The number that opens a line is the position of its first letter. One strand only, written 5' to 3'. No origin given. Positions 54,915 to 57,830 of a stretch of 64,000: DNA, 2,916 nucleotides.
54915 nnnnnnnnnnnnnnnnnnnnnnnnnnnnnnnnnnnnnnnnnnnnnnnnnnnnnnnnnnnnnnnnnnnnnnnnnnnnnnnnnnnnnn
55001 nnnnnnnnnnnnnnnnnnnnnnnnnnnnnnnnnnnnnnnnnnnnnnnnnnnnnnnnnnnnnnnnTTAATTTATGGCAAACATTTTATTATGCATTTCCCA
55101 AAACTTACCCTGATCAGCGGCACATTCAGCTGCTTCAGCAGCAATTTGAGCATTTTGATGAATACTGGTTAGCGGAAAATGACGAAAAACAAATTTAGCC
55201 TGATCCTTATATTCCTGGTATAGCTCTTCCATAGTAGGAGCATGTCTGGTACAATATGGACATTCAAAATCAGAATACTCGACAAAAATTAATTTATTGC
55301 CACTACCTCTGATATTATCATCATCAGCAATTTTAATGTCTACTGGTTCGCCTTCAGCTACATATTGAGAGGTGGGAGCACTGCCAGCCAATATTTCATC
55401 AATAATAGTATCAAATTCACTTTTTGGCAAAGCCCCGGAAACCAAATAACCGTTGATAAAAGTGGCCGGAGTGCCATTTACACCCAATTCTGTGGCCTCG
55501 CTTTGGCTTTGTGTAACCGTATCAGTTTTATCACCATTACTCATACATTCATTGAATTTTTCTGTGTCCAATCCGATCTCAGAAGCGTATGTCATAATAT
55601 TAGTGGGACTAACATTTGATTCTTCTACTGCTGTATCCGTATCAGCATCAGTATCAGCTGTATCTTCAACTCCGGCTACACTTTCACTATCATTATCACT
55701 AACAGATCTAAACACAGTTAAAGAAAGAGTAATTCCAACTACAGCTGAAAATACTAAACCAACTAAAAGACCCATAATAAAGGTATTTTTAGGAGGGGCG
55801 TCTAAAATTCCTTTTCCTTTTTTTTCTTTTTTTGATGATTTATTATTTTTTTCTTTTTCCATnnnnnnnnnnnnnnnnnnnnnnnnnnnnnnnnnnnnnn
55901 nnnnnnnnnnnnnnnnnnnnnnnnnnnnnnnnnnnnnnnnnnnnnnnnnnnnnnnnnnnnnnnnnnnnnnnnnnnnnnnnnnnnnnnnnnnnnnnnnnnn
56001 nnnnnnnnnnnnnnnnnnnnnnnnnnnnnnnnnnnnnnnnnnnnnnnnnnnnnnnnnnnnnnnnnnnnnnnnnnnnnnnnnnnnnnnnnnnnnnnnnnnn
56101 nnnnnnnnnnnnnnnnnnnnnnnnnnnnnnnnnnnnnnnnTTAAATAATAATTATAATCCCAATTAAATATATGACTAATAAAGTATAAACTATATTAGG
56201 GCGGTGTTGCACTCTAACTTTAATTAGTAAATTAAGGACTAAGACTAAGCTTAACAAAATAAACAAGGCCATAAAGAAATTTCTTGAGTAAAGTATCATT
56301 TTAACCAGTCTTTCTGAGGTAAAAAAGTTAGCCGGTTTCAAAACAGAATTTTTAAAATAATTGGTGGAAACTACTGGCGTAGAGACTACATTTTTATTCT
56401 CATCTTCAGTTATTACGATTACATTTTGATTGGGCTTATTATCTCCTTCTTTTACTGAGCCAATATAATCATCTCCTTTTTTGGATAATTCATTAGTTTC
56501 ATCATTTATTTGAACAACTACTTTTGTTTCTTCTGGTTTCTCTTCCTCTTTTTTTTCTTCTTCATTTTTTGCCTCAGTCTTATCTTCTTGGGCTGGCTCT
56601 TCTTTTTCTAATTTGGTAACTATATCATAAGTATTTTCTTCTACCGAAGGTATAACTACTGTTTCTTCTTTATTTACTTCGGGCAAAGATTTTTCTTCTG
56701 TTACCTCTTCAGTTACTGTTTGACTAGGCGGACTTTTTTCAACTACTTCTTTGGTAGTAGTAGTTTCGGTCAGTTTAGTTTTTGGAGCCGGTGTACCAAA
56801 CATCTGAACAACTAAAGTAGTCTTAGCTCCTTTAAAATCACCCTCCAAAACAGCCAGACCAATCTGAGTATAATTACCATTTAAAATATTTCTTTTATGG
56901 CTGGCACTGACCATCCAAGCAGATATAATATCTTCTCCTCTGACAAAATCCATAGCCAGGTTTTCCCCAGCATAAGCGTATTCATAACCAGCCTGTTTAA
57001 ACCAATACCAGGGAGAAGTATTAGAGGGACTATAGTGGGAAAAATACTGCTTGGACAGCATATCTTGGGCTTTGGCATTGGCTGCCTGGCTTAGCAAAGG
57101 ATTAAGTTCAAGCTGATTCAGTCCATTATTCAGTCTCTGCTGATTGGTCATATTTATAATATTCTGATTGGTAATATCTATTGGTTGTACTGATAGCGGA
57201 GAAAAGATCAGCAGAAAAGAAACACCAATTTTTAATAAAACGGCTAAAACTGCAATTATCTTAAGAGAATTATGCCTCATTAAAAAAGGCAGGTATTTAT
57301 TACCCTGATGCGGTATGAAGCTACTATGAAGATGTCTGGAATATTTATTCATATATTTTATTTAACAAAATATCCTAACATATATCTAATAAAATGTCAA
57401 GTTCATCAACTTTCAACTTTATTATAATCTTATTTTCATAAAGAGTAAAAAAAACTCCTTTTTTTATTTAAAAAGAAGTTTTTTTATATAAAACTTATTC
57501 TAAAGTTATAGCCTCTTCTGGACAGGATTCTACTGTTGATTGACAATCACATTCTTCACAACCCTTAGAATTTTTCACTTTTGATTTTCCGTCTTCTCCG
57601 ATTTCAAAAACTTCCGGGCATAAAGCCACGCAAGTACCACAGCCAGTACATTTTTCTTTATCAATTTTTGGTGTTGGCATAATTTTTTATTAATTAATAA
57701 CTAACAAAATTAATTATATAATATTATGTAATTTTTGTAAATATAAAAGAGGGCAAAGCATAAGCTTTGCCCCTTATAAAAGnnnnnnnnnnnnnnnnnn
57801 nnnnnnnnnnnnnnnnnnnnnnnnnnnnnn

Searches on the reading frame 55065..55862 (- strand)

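Call 4: search_protein_families(library=pfam, proteins=[window:55065-55862:-], max_evalue=0.1)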
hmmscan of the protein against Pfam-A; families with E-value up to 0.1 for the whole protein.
window:55065-55862:- (265 aa): 10 families
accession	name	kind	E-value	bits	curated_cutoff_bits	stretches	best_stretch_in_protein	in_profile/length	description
PF13462.12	Thioredoxin_4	-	9.8e-23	81.6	23.2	2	192-262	16-87/165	Thioredoxin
PF01323.26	DSBA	-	1.3e-18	67.9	25.6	2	89-147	125-183/191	DSBA-like thioredoxin domain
PF13098.12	Thioredoxin_2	-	2.6e-07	31.4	27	1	189-255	5-58/104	Thioredoxin-like domain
PF13192.12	Thioredoxin_3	-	0.00097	19.6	24.8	1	119-150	38-70/76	Thioredoxin domain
PF00085.26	Thioredoxin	-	0.0016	18.9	23.5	1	189-225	18-54/103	Thioredoxin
PF00578.27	AhpC-TSA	-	0.0023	18.3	26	1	187-221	24-58/124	AhpC/TSA family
PF13743.12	Thioredoxin_5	-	0.0048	17.1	27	0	80-135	106-162/186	Thioredoxin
PF22876.1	SBE2_N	-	0.016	15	27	1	45-120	65-131/302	SBE2, N-terminal domain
PF13905.12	Thioredoxin_8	-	0.021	15.6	27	1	189-226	1-40/94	Thioredoxin-like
PF08534.16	Redoxin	-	0.087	13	26.6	0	189-221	29-61/148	Redoxin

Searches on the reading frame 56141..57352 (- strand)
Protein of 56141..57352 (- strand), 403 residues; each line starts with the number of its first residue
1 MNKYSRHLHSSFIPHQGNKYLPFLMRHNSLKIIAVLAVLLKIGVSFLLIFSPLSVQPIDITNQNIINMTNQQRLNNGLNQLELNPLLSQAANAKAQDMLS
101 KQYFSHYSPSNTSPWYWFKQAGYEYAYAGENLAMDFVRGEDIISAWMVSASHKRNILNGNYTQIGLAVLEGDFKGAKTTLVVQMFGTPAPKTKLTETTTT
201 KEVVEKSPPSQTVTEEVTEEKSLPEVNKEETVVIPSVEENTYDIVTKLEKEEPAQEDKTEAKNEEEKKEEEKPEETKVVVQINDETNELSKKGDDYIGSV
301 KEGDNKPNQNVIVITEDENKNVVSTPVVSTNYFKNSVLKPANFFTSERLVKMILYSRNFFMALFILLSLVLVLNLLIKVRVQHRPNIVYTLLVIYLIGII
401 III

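Call 4: search_protein_families(library=pfam, proteins=[window:56141-57352:-], max_evalue=0.1)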
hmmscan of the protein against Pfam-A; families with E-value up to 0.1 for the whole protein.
window:56141-57352:- (403 aa): 1 family
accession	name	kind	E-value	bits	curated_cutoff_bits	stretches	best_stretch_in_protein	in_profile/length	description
PF00188.32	CAP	-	1.3e-16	61.9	21.1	1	67-184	2-116/117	Cysteine-rich secretory protein family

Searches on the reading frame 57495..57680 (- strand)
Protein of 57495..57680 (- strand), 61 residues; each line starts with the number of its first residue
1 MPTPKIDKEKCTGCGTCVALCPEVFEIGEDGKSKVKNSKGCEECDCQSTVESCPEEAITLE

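Call 4: search_protein_families(library=pfam, proteins=[window:57495-57680:-], max_evalue=0.1)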
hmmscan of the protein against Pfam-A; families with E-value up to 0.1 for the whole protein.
window:57495-57680:- (61 aa): 14 families
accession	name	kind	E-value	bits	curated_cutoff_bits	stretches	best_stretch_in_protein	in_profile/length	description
PF13370.11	Fer4_13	-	4.2e-12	47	24.5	1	6-59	1-57/58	4Fe-4S single cluster domain of Ferredoxin I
PF13459.11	Fer4_15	-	1.3e-11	45.4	22.4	1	5-59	2-65/66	4Fe-4S single cluster domain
PF00037.32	Fer4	-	2.2e-07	30.8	21.1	1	4-22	1-19/24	4Fe-4S binding domain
PF13237.11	Fer4_10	-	3.1e-07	30.6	25.5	1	4-54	2-53/53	4Fe-4S dicluster domain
PF12837.12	Fer4_6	-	4.3e-07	30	25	1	3-23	1-21/24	4Fe-4S binding domain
PF12797.12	Fer4_2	-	4.9e-07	29.7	24.5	1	4-23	3-22/22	4Fe-4S binding domain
PF12838.12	Fer4_7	-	5.7e-06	27.1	27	2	3-22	30-49/52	4Fe-4S dicluster domain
PF13187.11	Fer4_9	-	4.2e-05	23.9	27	1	10-58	1-52/52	4Fe-4S dicluster domain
PF14697.11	Fer4_21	-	0.00013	22.5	35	1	5-60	2-59/59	4Fe-4S dicluster domain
PF12800.12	Fer4_4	-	0.00016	22.2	24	1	9-22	2-15/17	4Fe-4S binding domain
PF25160.1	LdpA_Fe-S-bd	-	0.00027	21.1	27.6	1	5-23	22-40/49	LdpA Fe-S cluster-binding domain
PF17179.9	Fer4_22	-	0.013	16.7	27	1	5-23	75-93/95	4Fe-4S dicluster domain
PF13484.11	Fer4_16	-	0.035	15.3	30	0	8-22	50-64/66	4Fe-4S double cluster binding domain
PF12798.12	Fer4_3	-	0.037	15.3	27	1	11-22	1-12/15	4Fe-4S binding domain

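Call 5: search_protein_families(library=ncbifam, proteins=[window:57495-57680:-], max_evalue=1)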
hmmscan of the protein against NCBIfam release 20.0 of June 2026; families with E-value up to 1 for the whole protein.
window:57495-57680:- (61 aa): 86 families (the best 25 are shown)
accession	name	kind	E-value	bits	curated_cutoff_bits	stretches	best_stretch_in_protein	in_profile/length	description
NF040864.1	HgcB_ferredoxin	equivalog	1.4e-09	37.6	99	1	3-60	8-63/93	mercury methylation ferredoxin HgcB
NF043039.1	HgcAB_like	equivalog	1.4e-07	31.4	285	1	5-59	296-350/350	HgcAB-like fusion protein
NF040684.1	PorD_Arch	equivalog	5.5e-06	26.4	120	1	4-60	27-81/85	pyruvate synthase subunit PorD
TIGR02179.1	PorD_KorD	subfamily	9.6e-06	25.6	60.05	1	3-60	19-74/78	2-oxoacid:acceptor oxidoreductase, delta subunit, pyruvate/2-ketoisovalerate family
NF038196.1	ferrodoxin_EFR1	subfamily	1.2e-05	25.5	75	1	8-60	183-231/242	EFR1 family ferrodoxin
TIGR02700.1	flavo_MJ0208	hypoth_equivalog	1.3e-05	24.6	251.35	1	5-59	144-195/234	dihydromethanopterin reductase (acceptor)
TIGR04395.1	cutC_activ_rSAM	equivalog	2.1e-05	23.9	360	1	7-60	52-105/309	choline TMA-lyase-activating enzyme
TIGR01944.1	rnfB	subfamily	3.1e-05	23.6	68.7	1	6-60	110-162/190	RnfABCDGE type electron transport complex subunit B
NF045874.1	Vhu_polyferre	exception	3.5e-05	22.7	600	1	5-61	192-246/381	F420-non-reducing hydrogenase associated-polyferredoxin VhuB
TIGR04270.1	Rama_corrin_act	subfamily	4e-05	22.2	500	1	8-60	477-529/534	methylamine methyltransferase corrinoid protein reductive activase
TIGR02494.1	PFLE_PFLC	subfamily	5.3e-05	22.6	174.35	1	7-60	46-99/293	glycyl-radical enzyme activating protein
NF005503.0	PRK07118.1-2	equivalog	7.9e-05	22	252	1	4-58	162-229/292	RnfABCDGE type electron transport complex subunit B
TIGR02060.1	aprB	equivalog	8.5e-05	22.4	135.65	1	2-59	2-63/132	adenylyl-sulfate reductase subunit beta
NF045790.1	OxalOxreddelta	equivalog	0.00012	21.3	230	1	3-59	254-307/316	oxalate oxidoreductase subunit delta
NF040770.1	hetero_SS_HdrA2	exception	0.00015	20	1100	1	4-60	572-625/777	CoB-CoM heterodisulfide reductase HdrA2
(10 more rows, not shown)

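Call 81: search_protein_families(library=padloc, proteins=[window:57495-57680:-], max_evalue=0.01)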
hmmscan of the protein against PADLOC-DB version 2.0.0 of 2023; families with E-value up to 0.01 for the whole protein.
window:57495-57680:- (61 aa): 0 families
